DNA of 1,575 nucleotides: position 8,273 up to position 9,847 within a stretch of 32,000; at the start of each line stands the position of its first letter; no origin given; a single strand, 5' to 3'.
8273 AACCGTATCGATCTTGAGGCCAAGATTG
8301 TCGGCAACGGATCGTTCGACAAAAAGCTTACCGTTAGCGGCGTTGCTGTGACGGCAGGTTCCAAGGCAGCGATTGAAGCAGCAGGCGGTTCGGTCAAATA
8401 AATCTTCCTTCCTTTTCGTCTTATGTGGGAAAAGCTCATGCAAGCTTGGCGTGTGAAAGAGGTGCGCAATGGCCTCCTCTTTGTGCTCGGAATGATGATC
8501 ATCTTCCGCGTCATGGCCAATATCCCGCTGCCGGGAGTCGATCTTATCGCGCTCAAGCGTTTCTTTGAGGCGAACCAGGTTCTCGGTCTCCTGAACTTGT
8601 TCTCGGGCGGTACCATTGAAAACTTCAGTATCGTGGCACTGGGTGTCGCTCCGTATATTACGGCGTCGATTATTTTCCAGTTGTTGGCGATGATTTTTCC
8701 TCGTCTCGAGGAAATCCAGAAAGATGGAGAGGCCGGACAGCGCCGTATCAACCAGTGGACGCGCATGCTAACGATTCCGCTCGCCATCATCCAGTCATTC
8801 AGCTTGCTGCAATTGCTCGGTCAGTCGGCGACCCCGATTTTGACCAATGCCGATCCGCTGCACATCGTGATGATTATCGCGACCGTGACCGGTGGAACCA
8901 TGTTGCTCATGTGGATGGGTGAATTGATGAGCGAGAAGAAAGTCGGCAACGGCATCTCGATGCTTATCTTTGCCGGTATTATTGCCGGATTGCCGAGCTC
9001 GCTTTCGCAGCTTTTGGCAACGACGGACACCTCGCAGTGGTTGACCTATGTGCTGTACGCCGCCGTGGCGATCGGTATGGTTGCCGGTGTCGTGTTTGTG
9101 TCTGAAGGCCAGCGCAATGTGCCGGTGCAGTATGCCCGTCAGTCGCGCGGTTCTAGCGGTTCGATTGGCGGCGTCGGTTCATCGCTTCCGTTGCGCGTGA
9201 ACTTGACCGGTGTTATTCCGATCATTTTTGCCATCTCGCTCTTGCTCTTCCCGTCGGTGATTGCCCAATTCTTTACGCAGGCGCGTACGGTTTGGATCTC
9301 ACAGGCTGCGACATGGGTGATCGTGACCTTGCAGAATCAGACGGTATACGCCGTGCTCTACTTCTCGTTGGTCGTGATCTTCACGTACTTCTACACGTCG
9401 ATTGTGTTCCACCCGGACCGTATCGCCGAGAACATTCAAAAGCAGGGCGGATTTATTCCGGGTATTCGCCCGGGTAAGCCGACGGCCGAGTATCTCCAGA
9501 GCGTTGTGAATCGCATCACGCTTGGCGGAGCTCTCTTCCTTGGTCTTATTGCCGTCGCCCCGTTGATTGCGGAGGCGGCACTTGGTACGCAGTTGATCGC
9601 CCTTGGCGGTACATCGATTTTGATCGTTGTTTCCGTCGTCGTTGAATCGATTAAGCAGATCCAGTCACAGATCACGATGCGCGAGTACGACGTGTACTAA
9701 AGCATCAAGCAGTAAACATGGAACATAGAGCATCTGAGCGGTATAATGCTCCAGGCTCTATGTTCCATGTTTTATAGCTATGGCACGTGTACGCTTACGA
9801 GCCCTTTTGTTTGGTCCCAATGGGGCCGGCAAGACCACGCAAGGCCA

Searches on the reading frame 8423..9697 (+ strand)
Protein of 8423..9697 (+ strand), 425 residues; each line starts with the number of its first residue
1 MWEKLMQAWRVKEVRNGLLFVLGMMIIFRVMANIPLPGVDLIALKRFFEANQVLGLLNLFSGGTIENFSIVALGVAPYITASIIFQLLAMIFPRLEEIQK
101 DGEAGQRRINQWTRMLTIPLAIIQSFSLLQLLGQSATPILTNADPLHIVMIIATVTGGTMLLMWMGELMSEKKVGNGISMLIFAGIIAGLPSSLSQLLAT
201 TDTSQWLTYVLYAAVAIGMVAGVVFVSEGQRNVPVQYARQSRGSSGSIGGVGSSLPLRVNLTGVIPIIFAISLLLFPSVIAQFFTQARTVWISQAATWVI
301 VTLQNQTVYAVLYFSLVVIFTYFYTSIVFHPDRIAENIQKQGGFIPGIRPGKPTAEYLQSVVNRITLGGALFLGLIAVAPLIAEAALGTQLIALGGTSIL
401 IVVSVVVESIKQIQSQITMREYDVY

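Call 94: find_encoding_contigs(protein=window:8423-9697:+, flank=1000, max_places=3)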
Protein window:8423-9697:+ (425 aa): 7 contigs read that carry it; 3 places shown.
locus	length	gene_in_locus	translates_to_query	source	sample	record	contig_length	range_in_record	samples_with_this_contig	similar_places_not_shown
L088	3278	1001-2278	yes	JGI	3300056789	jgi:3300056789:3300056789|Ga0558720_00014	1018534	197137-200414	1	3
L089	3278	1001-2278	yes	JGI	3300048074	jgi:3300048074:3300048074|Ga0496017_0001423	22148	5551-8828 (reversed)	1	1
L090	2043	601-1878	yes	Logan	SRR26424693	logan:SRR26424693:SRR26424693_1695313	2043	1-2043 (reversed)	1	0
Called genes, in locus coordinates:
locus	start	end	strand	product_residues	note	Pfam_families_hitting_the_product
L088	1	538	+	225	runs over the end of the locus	PF00333:Ribosomal_S5, PF03719:Ribosomal_S5_C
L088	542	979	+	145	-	PF00828:Ribosomal_L27A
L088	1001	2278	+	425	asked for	PF00344:SecY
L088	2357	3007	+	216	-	PF00406:ADK, PF13207:AAA_17, PF05191:ADK_lid (weak)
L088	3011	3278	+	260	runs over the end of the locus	PF00557:Peptidase_M24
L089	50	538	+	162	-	PF00333:Ribosomal_S5, PF03719:Ribosomal_S5_C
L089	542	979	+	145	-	PF00828:Ribosomal_L27A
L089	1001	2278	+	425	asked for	PF00344:SecY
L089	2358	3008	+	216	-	PF00406:ADK, PF13207:AAA_17, PF13238:AAA_18 (weak), PF05191:ADK_lid (weak)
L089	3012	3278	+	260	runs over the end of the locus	PF00557:Peptidase_M24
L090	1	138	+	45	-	?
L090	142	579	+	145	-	PF00828:Ribosomal_L27A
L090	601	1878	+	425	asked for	PF00344:SecY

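Call 95: find_encoding_contigs(protein=window:8423-9697:+, flank=10000, max_places=10)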
Protein window:8423-9697:+ (425 aa): 7 contigs read that carry it; 3 places shown.
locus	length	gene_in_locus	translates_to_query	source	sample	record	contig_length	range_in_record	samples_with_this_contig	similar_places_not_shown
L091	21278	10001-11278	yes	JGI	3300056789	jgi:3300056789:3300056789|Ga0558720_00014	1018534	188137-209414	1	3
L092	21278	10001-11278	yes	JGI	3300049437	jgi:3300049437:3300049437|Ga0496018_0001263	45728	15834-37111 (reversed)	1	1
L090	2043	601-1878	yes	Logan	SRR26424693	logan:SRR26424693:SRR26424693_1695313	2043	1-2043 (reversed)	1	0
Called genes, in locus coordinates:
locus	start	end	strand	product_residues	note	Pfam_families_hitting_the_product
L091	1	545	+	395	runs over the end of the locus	PF00009:GTP_EFTU, PF03144:GTP_EFTU_D2, PF03143:GTP_EFTU_D3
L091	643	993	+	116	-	PF00338:Ribosomal_S10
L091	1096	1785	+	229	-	PF00297:Ribosomal_L3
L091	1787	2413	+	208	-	PF00573:Ribosomal_L4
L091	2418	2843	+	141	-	PF00276:Ribosomal_L23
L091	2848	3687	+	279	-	PF00181:Ribosomal_L2_N, PF03947:Ribosomal_L2_C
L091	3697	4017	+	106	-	PF00203:Ribosomal_S19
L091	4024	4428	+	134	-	PF00237:Ribosomal_L22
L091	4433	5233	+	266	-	PF07650:KH_2, PF00189:Ribosomal_S3_C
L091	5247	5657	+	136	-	PF00252:Ribosomal_L16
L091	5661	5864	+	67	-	PF00831:Ribosomal_L29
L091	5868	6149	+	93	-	PF00366:Ribosomal_S17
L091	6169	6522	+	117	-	PF00238:Ribosomal_L14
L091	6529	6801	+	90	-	PF22682:Ribosomal_uL24m-like (weak), PF00467:KOW, PF17136:ribosomal_L24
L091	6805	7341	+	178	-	PF00281:Ribosomal_L5, PF00673:Ribosomal_L5_C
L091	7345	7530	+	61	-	PF00253:Ribosomal_S14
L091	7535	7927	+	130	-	PF00410:Ribosomal_S8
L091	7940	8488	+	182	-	PF00347:Ribosomal_L6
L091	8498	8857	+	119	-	PF00861:Ribosomal_L18p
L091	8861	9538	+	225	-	PF00333:Ribosomal_S5, PF03719:Ribosomal_S5_C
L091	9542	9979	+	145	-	PF00828:Ribosomal_L27A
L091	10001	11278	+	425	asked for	PF00344:SecY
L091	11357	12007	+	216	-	PF00406:ADK, PF13207:AAA_17, PF05191:ADK_lid (weak)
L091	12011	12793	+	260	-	PF00557:Peptidase_M24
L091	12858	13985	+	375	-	-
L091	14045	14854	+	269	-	PF01149:Fapy_DNA_glyco, PF06831:H2TH, PF06827:zf-FPG_IleRS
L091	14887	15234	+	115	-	-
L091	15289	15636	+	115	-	-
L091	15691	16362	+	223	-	PF00072:Response_reg, PF00486:Trans_reg_C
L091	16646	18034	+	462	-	PF00512:HisKA (weak), PF02518:HATPase_c, PF14501:HATPase_c_5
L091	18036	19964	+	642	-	-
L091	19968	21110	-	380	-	PF13200:DUF4015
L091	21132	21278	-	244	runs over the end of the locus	PF04264:YceI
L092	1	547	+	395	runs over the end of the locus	PF00009:GTP_EFTU, PF03144:GTP_EFTU_D2, PF03143:GTP_EFTU_D3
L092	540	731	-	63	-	-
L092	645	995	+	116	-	PF00338:Ribosomal_S10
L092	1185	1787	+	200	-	PF00297:Ribosomal_L3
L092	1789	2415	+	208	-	PF00573:Ribosomal_L4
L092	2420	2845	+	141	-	PF00276:Ribosomal_L23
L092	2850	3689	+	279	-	PF00181:Ribosomal_L2_N, PF03947:Ribosomal_L2_C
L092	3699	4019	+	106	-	PF00203:Ribosomal_S19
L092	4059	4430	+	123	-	PF00237:Ribosomal_L22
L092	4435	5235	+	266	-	PF07650:KH_2, PF00189:Ribosomal_S3_C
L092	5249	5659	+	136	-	PF00252:Ribosomal_L16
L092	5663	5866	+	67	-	PF00831:Ribosomal_L29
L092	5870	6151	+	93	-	PF00366:Ribosomal_S17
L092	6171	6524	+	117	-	PF00238:Ribosomal_L14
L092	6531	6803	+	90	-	PF22682:Ribosomal_uL24m-like (weak), PF00467:KOW, PF17136:ribosomal_L24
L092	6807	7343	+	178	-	PF00281:Ribosomal_L5, PF00673:Ribosomal_L5_C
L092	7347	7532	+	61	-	PF00253:Ribosomal_S14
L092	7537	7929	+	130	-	PF00410:Ribosomal_S8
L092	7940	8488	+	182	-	PF00347:Ribosomal_L6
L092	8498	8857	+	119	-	PF00861:Ribosomal_L18p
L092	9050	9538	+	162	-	PF00333:Ribosomal_S5, PF03719:Ribosomal_S5_C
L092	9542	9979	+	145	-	PF00828:Ribosomal_L27A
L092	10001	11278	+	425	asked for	PF00344:SecY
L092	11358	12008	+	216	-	PF00406:ADK, PF13207:AAA_17, PF13238:AAA_18 (weak), PF05191:ADK_lid (weak)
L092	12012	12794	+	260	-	PF00557:Peptidase_M24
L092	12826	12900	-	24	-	-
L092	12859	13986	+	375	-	-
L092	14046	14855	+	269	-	PF01149:Fapy_DNA_glyco, PF06831:H2TH, PF06827:zf-FPG_IleRS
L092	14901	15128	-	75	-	-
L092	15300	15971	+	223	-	PF00072:Response_reg, PF00486:Trans_reg_C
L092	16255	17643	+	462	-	PF00512:HisKA (weak), PF02518:HATPase_c, PF14501:HATPase_c_5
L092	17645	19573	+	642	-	-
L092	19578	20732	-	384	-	PF13200:DUF4015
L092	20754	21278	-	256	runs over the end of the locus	PF04264:YceI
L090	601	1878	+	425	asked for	PF00344:SecY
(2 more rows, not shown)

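Call 108: search_protein_families(library=ncbifam, proteins=[L092:17645-19570:+], max_evalue=1)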
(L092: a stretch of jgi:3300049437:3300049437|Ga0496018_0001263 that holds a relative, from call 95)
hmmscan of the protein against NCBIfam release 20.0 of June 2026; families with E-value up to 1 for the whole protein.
L092:17645-19570:+ (642 aa): 0 families

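Call 109: search_protein_families(library=pfam, proteins=[L092:17645-19570:+], max_evalue=1)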
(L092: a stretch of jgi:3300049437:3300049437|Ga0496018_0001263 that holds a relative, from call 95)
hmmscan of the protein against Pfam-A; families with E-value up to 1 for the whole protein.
L092:17645-19570:+ (642 aa): 0 families
